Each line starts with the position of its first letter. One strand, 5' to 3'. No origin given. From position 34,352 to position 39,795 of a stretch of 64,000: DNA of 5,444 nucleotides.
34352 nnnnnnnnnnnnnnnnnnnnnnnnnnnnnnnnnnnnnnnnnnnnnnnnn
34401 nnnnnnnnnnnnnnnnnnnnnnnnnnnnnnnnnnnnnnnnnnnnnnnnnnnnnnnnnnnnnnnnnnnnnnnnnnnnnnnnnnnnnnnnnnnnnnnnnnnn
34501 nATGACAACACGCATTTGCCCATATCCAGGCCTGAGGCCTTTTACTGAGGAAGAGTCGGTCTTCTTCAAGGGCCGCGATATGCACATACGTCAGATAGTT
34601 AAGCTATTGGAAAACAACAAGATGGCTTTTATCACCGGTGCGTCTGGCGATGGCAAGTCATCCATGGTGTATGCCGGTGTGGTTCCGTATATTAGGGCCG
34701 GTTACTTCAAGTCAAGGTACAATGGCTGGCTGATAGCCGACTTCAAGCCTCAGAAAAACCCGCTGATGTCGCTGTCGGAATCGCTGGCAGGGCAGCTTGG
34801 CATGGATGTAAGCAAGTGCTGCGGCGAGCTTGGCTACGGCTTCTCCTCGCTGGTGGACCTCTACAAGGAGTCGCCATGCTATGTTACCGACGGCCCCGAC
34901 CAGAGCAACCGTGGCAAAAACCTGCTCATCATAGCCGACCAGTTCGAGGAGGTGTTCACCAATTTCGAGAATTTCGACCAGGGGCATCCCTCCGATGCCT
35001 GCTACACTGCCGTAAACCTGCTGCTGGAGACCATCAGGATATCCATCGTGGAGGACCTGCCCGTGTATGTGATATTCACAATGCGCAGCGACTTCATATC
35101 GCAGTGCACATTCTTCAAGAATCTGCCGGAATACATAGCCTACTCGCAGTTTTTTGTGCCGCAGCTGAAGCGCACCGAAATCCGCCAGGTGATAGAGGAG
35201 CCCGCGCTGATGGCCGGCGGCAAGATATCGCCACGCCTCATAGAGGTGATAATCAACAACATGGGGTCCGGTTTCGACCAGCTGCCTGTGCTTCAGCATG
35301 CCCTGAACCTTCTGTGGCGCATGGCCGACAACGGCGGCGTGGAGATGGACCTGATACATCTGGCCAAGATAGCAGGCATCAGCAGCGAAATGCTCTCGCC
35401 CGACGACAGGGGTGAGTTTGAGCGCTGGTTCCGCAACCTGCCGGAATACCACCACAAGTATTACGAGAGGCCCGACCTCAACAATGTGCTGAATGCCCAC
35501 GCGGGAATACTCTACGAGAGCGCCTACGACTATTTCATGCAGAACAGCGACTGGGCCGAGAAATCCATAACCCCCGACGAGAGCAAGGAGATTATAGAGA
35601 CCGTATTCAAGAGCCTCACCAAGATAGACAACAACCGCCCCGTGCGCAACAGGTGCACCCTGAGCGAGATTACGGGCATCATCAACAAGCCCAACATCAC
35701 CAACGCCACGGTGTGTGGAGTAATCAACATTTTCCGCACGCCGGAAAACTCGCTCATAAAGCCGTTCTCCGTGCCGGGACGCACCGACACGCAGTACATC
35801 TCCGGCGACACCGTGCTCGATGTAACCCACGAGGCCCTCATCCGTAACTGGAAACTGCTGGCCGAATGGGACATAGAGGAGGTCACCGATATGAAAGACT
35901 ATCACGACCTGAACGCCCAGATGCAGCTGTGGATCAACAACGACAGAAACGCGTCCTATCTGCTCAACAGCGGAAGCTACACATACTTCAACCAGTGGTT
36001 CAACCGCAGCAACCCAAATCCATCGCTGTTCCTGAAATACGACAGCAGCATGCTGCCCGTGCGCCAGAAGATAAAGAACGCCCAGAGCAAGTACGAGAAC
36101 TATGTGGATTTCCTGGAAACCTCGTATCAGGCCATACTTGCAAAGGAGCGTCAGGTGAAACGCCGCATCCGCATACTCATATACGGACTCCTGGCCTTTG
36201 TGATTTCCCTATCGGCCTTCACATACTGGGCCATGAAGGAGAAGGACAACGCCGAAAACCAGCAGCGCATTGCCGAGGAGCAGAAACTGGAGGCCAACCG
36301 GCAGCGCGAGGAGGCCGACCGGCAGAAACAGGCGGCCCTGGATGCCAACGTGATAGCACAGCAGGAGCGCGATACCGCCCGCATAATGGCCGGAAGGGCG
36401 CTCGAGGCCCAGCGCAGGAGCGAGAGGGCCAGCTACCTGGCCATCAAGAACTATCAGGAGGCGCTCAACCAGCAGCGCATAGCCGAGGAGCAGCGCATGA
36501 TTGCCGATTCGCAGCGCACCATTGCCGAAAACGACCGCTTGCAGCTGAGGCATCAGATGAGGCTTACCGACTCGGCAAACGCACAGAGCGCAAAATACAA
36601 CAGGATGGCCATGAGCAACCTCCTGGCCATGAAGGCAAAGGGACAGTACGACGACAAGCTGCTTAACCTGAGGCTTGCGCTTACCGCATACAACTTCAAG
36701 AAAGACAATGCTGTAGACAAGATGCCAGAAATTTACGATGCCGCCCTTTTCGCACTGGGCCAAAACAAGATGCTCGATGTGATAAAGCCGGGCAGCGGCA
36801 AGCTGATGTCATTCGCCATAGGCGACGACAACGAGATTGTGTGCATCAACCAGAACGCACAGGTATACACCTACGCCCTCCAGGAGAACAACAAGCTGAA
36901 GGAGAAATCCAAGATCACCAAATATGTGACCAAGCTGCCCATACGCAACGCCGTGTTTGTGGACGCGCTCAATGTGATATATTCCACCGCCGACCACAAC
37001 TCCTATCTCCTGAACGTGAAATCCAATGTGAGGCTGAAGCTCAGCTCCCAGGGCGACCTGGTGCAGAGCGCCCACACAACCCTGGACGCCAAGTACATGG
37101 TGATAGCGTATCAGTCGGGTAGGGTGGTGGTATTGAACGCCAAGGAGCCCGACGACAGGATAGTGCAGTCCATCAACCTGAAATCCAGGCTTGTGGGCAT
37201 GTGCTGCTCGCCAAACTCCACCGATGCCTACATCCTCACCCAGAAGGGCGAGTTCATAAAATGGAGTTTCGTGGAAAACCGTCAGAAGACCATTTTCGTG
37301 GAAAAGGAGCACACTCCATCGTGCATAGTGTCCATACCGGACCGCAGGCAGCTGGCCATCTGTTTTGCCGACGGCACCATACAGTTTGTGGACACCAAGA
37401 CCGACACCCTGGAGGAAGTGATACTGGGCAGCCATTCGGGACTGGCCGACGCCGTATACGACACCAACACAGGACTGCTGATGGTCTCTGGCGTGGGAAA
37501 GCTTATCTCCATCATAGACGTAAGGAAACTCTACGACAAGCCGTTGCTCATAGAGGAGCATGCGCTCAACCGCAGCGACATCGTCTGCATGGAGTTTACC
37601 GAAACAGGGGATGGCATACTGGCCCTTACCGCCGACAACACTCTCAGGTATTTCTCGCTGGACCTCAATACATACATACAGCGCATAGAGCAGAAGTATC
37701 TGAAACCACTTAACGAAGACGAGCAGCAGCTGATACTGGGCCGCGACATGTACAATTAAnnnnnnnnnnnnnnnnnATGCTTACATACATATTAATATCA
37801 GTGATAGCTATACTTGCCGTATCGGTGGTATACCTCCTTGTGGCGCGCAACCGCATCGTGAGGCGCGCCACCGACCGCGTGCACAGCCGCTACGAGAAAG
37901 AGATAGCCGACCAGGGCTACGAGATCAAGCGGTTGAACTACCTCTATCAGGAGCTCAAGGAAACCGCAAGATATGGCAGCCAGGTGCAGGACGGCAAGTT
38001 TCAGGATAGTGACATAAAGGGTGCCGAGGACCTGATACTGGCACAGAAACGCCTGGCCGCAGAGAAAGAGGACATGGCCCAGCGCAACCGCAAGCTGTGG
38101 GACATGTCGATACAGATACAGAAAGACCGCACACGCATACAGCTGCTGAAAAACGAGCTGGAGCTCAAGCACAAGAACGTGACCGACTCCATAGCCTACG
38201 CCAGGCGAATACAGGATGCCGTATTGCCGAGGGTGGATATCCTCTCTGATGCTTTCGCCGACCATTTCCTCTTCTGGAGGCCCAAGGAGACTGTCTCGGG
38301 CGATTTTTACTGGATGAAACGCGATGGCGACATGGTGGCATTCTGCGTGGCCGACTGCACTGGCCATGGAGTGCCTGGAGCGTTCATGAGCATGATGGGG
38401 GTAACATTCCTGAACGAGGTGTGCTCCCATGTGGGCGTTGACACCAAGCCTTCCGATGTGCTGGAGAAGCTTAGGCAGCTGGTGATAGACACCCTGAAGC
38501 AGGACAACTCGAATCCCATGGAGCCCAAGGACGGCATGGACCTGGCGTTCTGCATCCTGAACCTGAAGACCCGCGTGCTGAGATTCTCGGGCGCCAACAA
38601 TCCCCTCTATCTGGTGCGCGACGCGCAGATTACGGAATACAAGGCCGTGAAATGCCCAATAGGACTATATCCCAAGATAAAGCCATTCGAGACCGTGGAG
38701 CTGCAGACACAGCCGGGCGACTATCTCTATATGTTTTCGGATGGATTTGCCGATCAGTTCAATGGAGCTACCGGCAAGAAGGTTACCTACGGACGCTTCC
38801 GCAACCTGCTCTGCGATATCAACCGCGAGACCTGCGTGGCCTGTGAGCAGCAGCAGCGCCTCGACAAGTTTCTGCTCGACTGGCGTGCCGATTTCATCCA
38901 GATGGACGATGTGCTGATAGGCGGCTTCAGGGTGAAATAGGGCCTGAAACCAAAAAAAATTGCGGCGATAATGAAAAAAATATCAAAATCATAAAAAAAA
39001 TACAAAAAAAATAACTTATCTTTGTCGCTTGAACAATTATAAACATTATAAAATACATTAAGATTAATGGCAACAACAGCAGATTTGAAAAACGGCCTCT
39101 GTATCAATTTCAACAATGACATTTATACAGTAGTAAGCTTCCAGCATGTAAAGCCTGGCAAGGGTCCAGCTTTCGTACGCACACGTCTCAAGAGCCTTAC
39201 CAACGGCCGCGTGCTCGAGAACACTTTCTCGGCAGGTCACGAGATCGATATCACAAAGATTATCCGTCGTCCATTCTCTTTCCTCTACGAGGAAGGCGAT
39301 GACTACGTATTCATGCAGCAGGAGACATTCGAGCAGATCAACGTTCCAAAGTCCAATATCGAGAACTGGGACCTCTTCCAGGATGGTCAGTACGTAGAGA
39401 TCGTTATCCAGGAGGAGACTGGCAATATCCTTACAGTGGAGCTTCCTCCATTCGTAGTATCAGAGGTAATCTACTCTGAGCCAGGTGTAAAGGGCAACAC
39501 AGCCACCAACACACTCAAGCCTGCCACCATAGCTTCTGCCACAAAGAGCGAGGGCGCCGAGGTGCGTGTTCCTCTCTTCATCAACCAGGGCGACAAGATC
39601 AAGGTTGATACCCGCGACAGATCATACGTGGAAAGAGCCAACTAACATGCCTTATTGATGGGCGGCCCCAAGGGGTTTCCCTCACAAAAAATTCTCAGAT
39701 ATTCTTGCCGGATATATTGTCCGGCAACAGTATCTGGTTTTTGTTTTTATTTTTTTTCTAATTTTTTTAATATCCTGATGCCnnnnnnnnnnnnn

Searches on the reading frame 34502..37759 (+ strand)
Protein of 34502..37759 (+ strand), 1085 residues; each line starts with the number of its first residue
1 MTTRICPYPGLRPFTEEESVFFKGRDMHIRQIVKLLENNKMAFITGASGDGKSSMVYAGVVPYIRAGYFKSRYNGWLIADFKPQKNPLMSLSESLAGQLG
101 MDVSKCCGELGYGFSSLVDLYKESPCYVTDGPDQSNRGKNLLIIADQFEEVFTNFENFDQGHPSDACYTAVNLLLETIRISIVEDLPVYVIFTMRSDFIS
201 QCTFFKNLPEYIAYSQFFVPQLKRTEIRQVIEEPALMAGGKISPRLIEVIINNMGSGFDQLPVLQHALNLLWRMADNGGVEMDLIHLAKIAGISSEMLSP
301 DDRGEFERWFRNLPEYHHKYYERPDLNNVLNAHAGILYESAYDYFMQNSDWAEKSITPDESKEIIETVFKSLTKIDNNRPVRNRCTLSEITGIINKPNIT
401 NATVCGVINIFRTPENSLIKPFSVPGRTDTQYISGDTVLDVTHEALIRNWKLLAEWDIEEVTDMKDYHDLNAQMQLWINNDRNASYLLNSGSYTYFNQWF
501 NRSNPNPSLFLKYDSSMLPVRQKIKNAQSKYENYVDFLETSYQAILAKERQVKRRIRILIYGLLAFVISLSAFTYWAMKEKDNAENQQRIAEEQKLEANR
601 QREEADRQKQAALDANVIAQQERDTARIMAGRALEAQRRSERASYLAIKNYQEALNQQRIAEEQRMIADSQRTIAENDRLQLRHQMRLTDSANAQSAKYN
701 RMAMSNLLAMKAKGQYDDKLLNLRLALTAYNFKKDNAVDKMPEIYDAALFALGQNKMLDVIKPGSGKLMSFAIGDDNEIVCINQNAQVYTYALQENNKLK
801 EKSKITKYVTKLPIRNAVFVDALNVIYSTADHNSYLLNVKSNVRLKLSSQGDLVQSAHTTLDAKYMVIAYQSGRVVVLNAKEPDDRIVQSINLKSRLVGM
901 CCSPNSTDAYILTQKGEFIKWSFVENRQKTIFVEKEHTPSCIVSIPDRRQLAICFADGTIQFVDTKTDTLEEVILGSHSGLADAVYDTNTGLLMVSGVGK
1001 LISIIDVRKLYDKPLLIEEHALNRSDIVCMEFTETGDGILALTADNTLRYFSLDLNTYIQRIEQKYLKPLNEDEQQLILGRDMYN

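Call 62: search_protein_families(library=pfam, proteins=[window:34502-37759:+], max_evalue=0.0001)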
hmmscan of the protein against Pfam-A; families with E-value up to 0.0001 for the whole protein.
window:34502-37759:+ (1085 aa): 5 families
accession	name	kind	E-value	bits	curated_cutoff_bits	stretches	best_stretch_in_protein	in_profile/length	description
PF20703.3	nSTAND1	-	7.1e-64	217.2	27.1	2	7-293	1-256/379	Novel STAND NTPase 1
PF23414.1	Beta-prop_EML_2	-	2.4e-07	30.8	90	1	897-1054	1-154/266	Echinoderm microtubule-associated protein second beta-propeller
PF25173.1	Beta-prop_WDR3_1st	-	2.1e-06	28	154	1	918-1064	11-153/184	WDR3 first beta-propeller domain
PF24796.1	WDR55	-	5.9e-06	26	200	0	844-981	130-265/296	WDR55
PF25174.1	Beta-prop_THOC3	-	8.9e-05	22.1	305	0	944-1053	54-158/272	THOC3 beta-propeller domain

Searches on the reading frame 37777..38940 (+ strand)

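Call 62: search_protein_families(library=pfam, proteins=[window:37777-38940:+], max_evalue=0.0001)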
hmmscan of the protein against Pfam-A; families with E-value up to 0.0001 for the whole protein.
window:37777-38940:+ (387 aa): 1 family
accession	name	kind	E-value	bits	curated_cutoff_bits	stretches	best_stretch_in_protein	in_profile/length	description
PF07228.17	SpoIIE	-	6.7e-21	75.5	25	1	184-340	2-148/192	Stage II sporulation protein E (SpoIIE)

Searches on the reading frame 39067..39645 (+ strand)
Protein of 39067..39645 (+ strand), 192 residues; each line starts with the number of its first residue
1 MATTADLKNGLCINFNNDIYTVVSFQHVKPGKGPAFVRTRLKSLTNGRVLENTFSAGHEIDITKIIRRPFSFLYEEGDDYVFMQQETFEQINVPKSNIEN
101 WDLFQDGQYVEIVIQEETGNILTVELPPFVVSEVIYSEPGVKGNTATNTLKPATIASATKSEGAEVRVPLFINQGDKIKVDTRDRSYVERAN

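Call 62: search_protein_families(library=pfam, proteins=[window:39067-39645:+], max_evalue=0.0001)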
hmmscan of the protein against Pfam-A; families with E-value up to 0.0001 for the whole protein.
window:39067-39645:+ (192 aa): 3 families
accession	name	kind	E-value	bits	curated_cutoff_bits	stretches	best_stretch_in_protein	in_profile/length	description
PF08207.18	EFP_N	-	4.6e-24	84.6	23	1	3-58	1-56/58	Elongation factor P (EF-P) KOW-like domain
PF09285.17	Elong-fact-P_C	-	1.8e-22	79.2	25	1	130-190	1-56/56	Elongation factor P, C-terminal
PF01132.26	EFP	-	9e-14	51.6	27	1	68-117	1-51/54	Elongation factor P (EF-P) OB domain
